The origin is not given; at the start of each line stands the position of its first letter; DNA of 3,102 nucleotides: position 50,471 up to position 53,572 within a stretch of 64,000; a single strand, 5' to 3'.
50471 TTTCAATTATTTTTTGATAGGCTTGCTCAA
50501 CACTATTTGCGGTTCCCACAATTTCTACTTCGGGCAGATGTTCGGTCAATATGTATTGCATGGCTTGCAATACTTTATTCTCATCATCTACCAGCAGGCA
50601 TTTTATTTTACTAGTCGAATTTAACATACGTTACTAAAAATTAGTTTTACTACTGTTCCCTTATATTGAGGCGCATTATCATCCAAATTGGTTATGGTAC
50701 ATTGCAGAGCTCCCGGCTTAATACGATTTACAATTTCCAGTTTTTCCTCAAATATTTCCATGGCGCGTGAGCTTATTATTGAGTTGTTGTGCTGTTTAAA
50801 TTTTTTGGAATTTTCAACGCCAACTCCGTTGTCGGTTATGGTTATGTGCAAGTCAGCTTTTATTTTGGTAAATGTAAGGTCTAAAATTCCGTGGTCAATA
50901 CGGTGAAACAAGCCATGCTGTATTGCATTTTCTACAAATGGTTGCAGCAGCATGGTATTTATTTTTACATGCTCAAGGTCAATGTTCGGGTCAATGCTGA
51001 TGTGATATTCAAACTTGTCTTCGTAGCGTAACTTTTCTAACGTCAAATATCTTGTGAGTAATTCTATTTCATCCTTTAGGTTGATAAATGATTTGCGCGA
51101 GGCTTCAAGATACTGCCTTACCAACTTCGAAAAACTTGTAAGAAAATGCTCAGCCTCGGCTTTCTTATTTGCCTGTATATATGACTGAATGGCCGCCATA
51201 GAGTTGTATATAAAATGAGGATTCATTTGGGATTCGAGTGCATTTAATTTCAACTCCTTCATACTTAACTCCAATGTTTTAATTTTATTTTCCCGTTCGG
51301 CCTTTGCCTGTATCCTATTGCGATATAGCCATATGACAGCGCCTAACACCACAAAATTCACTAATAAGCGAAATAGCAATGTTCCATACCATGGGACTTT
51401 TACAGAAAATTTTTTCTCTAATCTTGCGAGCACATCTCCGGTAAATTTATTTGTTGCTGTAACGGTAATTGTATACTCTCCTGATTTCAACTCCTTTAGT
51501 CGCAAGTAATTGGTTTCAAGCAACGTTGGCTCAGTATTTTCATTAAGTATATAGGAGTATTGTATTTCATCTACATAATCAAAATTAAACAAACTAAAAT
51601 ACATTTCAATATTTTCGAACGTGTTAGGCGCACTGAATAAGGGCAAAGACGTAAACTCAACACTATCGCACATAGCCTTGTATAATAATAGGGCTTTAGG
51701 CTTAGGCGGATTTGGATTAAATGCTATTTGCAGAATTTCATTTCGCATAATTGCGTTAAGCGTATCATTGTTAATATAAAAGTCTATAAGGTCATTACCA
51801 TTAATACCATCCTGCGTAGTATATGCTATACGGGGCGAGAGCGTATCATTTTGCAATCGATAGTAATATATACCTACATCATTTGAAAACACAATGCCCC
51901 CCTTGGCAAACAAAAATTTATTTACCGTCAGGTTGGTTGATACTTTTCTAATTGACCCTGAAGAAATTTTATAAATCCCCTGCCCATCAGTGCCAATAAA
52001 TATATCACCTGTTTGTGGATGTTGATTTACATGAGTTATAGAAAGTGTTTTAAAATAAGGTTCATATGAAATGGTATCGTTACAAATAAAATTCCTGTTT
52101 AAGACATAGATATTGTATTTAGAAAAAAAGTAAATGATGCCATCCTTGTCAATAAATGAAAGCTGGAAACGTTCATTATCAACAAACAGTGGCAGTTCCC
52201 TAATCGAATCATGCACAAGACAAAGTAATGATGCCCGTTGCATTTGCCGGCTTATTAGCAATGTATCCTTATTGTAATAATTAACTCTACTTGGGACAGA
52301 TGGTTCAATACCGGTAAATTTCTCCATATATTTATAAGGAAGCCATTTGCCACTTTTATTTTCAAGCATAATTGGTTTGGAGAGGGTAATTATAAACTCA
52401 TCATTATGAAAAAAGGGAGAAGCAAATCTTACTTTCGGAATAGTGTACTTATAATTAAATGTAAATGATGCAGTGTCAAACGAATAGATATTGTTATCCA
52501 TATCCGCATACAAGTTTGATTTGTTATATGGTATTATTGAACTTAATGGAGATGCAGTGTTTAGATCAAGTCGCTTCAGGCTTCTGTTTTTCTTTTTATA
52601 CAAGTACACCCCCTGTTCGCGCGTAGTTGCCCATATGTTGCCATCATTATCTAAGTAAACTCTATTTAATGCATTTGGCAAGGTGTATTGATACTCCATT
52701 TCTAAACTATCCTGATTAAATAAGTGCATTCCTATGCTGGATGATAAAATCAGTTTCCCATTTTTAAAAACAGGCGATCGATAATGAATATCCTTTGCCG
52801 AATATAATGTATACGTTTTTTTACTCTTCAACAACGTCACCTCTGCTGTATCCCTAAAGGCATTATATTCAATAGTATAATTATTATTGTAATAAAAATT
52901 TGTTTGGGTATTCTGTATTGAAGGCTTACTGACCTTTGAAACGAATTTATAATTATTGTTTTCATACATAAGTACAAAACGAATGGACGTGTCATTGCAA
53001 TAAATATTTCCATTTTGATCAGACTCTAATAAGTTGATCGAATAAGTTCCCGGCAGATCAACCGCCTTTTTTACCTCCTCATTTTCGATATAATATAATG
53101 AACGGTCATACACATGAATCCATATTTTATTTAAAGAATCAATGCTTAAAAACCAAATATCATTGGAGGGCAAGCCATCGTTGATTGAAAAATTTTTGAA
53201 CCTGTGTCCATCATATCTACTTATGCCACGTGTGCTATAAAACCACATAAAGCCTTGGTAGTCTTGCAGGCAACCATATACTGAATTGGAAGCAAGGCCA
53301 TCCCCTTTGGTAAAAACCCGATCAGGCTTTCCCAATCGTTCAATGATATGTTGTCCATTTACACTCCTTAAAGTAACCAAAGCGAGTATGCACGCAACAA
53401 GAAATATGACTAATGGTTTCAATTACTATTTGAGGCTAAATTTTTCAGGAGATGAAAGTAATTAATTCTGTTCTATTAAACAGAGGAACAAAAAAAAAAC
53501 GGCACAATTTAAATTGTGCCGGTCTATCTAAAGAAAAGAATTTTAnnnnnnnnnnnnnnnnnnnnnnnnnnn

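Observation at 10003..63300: Disruptions are concentrated in cargo genes (3 nonsense codons, 5 or more frameshifts) while all housekeeping genes in the window are intact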

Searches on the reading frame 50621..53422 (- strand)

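Call 22: search_protein_families(library=ncbifam, proteins=[window:50621-53422:-], max_evalue=0.001)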
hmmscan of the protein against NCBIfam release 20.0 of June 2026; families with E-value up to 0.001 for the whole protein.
window:50621-53422:- (933 aa): 0 families

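Call 62: search_protein_families(library=pfam, proteins=[window:50621-53422:-], max_evalue=0.0001)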
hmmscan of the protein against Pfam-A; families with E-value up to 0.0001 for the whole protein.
window:50621-53422:- (933 aa): 2 families
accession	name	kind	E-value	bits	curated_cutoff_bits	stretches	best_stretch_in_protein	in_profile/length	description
PF06580.19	His_kinase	-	4e-22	78.7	25.2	1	725-804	2-81/81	Histidine kinase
PF07494.17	Reg_prop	-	1e-06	28.6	20.4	0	42-61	1-20/24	Two component regulator propeller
